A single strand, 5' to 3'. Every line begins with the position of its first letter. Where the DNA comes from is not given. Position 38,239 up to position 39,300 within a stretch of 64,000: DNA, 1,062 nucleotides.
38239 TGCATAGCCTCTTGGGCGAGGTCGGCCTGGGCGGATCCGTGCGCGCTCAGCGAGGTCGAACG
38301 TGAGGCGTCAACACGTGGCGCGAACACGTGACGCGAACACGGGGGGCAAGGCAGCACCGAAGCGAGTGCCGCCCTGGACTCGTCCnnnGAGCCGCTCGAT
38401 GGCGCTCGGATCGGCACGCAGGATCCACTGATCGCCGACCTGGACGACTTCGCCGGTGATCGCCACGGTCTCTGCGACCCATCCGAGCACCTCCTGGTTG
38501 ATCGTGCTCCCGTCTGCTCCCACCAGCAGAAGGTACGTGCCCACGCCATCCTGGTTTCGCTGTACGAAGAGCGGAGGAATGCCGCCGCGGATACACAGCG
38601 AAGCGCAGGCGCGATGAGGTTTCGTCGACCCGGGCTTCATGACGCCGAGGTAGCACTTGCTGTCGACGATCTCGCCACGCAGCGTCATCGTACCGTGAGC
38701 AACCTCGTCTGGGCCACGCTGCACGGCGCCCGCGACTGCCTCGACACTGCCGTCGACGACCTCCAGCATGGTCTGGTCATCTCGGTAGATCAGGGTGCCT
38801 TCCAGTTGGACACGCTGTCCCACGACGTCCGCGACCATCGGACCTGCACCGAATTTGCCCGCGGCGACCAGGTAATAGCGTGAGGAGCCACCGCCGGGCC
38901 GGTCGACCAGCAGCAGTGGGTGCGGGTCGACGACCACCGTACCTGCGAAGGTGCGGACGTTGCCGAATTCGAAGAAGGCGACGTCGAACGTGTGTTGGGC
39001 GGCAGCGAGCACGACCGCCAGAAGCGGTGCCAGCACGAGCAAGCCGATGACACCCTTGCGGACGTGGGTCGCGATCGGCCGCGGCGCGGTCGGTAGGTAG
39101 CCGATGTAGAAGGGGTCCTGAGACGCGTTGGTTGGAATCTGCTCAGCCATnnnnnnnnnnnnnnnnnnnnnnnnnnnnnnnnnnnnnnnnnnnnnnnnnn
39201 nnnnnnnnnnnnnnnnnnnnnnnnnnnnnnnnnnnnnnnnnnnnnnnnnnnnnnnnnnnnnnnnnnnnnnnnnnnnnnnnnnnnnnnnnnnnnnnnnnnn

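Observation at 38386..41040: Four-gene coupled operon around a ferric-reductase-TM::Rieske fusion, a possible transmembrane electron-export module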

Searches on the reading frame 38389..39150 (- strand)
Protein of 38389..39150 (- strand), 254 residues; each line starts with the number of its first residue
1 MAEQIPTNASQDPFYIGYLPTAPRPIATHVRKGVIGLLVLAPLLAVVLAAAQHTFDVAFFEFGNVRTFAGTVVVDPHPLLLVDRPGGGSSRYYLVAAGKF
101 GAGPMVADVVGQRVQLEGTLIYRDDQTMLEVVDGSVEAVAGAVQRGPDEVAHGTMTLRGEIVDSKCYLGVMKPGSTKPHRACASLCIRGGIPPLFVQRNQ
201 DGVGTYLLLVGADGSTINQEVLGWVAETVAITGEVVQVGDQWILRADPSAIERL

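Call 4: search_protein_families(library=pfam, proteins=[window:38389-39150:-], max_evalue=0.1)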
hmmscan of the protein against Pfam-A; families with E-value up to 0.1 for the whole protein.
window:38389-39150:- (254 aa): 0 families

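Call 5: search_protein_families(library=ncbifam, proteins=[window:38389-39150:-], max_evalue=0.1)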
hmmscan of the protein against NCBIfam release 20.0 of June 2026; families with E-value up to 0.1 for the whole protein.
window:38389-39150:- (254 aa): 0 families

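Call 19: find_homologous_proteins(query=window:38389-39150:-)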
Query window:38389-39150:- (254 aa): 2199 proteins with E <= 0.001 among 8000 candidates; the best 120 are listed.
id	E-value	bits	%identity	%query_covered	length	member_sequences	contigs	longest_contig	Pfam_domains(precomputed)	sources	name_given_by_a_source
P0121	3.6e-164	563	100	100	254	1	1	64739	-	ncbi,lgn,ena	-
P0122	3.5e-140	484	85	100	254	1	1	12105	-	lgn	-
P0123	7.0e-123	427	74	100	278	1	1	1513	-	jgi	jgi:hypothetical protein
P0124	3.4e-92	327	62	97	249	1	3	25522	-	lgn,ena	-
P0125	8.2e-92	326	62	96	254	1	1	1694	-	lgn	-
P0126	4.4e-89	317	60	95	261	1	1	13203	-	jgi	jgi:hypothetical protein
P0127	4.9e-89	316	60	96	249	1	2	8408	-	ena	-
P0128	8.0e-87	309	62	96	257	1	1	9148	-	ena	-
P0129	8.0e-85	303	58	97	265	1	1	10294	-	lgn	-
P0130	1.5e-83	298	57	98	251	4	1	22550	-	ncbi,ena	-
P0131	2.2e-83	298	57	100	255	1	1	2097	-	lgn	-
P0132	8.7e-81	289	57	100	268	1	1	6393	-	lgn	-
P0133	1.7e-80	288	57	100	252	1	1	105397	-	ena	-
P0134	3.3e-80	288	54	100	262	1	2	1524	-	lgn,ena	-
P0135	5.7e-80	287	57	98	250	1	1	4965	-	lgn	-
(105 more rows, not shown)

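Call 22: search_solved_structures(query=A1, max_evalue=10)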
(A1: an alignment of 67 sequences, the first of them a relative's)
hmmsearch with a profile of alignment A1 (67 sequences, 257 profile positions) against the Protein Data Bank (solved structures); distinct sequences matched with E-value up to 10: 1.
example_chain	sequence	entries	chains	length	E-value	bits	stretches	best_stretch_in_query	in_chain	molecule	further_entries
7kis_A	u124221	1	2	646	0.85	12.5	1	22-74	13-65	Peptidoglycan D,D-transpeptidase MrdA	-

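Call 29: predict_structure(alignment_id=A1)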
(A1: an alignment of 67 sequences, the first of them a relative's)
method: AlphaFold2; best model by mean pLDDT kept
length: 254 residues; sequences in the alignment: 67
mean_pLDDT: 89.1   pTM: 0.76
mean pLDDT of the five models: 89.1, 87.8, 87.4, 86.8, 86.6
residues with pLDDT >= 90: 180; 70-90: 45; 50-70: 27; < 50: 2
segments of 3 or more residues with pLDDT < 50: none
pLDDT, mean of each block of 10 residues (from residue 1): 54 64 91 98 97 77 93 91 94 94 96 97 88 98 93 97 84 66 93 91 87 96 95 95 97 96
secondary structure, 60 per line:
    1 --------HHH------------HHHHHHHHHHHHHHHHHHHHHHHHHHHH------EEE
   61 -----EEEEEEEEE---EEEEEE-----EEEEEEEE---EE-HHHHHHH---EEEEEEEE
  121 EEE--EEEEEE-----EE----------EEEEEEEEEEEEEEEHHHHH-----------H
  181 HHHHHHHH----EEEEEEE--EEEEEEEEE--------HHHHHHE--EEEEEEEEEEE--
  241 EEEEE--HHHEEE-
elements in order: H24-51 E58-60 E66-74 E78-83 E89-96 H103-109 E113-123 E126-131 E149-163 H164-168 H180-188 E193-199 E202-210 H219-224 E228-238 E241-245 E251-253
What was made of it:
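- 38386..39150 (-): g4: 254-aa single-span protein with a cytoplasmic N-tail (FYxGYLP), a TM helix and two periplasmic OB-like beta barrels. AF2 pLDDT 89 (call 29).
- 38572..38658 (-): g4 residues 165-193: motif K-C-x2-G-x-M-x-P-x5-H-x2-C-A-x2-C-x2-GG-x-PP, placed in a helix-loop-helix insert between the first two strands of the second barrel; proposed acceptor or metal site. Secondary structure from the AF2 model (call 29).
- It sits in the loop between the first two strands of an OB barrel (call 29).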

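Call 31: fold_search(model_id=the predicted structure, library=pdb)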
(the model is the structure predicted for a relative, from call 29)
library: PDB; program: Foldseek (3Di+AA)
matches with E <= 10: 862; with E <= 0.001: 0
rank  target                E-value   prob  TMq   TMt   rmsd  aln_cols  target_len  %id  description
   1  2cwa                  1.5e-03  0.87  0.20  0.24  16.5       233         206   11  Crystal Structure Of The Single-stranded DNA Binding Protein From Thermus Thermophilus HB8 (released 2005-12-17)
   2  8cd6                  6.6e-02  0.21  0.17  0.26  13.4       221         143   11  structure of HEX-1 (cyto V2) from N. crassa grown in living insect cells, diffracted at 100K and resolved using CrystFEL (released 2024-02-21)
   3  8cgx                  7.4e-02  0.15  0.15  0.23  13.3       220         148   12  structure of HEX-1 from N. crassa crystallized in cellulo, diffracted at 100K and resolved using XDS (released 2024-02-21)
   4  6q84_C                7.8e-02  0.25  0.18  0.28  14.6       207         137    9  Crystal structure of RanGTP-Pdr6-eIF5A export complex (released 2019-05-01)
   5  3elq_B                8.2e-02  0.03  0.09  0.06  21.4       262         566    9  Crystal structure of a bacterial arylsulfate sulfotransferase (released 2008-11-18)
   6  8cd5                  9.2e-02  0.14  0.15  0.23  13.3       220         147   12  structure of HEX-1 from N. crassa crystallized in cellulo, diffracted at 100K and resolved using CrystFEL (released 2024-02-21)
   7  1khi                  1.0e-01  0.20  0.18  0.26  13.1       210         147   13  CRYSTAL STRUCTURE OF HEX1 (released 2002-11-30)
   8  8bn3_eI               1.3e-01  0.21  0.19  0.29  13.8       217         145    7  Yeast 80S, ES7s delta, eIF5A, Stm1 containing (released 2024-01-10)
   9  3eiv_D                1.4e-01  0.96  0.23  0.52   6.2       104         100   21  Crystal Structure of Single-stranded DNA-binding protein from Streptomyces coelicolor (released 2009-09-08)
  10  4ycv_D                1.4e-01  0.84  0.23  0.14   5.6       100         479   10  Crystal structure of cladosporin in complex with plasmodium lysyl-tRNA synthetase (released 2015-06-24)
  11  3ets_A                1.4e-01  0.03  0.09  0.06  19.7       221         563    8  Crystal structure of a bacterial arylsulfate sulfotransferase catalytic intermediate with 4-methylumbelliferone bound  (released 2008-11-25)
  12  3vuo                  1.4e-01  0.03  0.09  0.03  19.4       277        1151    9  Crystal structure of nontoxic nonhemagglutinin subcomponent (NTNHA) from clostridium botulinum serotype D strain 4947 (released 2012-09-19)
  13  8aaf_v                1.5e-01  0.16  0.18  0.28  14.7       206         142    8  Yeast RQC complex in state G (released 2023-03-08)
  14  5bk5_H                1.5e-01  0.03  0.11  0.12  16.8       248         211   15  Crystal structure of the anti-circumsporozoite protein 663 germline antibody (released 2017-12-13)
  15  4p05_A                1.5e-01  0.03  0.08  0.05  19.4       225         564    8  Bacterial arylsulfate sulfotransferase (ASST) H436N mutant with 4-nitrophenyl sulfate (PNS) in the active site (released 2014-03-26)
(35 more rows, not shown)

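Call 41: search_protein_representatives(alignment_id=A1)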
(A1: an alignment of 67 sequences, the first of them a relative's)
Query: 67 sequences, 257 profile positions. Proteins with E-value up to 0.001 (for the whole library): 2580; up to 1e-10: 1857; up to 1e-30: 1293. The best 150 are listed.
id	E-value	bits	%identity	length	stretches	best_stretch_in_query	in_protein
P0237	3.4e-103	361.2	-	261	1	1-256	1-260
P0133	8.2e-102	356.7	-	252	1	5-256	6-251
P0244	7.5e-100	350.2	-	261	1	1-256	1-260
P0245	1.9e-99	348.9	-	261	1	2-254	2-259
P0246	4.5e-98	344.4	-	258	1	4-256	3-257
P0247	1.2e-97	343.1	-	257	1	1-255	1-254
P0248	2.0e-97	342.3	-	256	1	4-256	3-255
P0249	5.5e-97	340.9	-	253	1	6-256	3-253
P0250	7.8e-96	337.1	-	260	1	7-255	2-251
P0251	1.7e-94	332.7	-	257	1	5-256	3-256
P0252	3.4e-94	331.7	-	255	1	8-256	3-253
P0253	1.0e-93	330.1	-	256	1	1-256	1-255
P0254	1.2e-92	326.7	-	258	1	5-256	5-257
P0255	1.8e-92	326.1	-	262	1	7-256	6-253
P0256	1.9e-92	325.9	-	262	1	6-256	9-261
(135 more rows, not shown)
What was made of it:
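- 38386..39150 (-): 2580 representative relatives (call 41).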
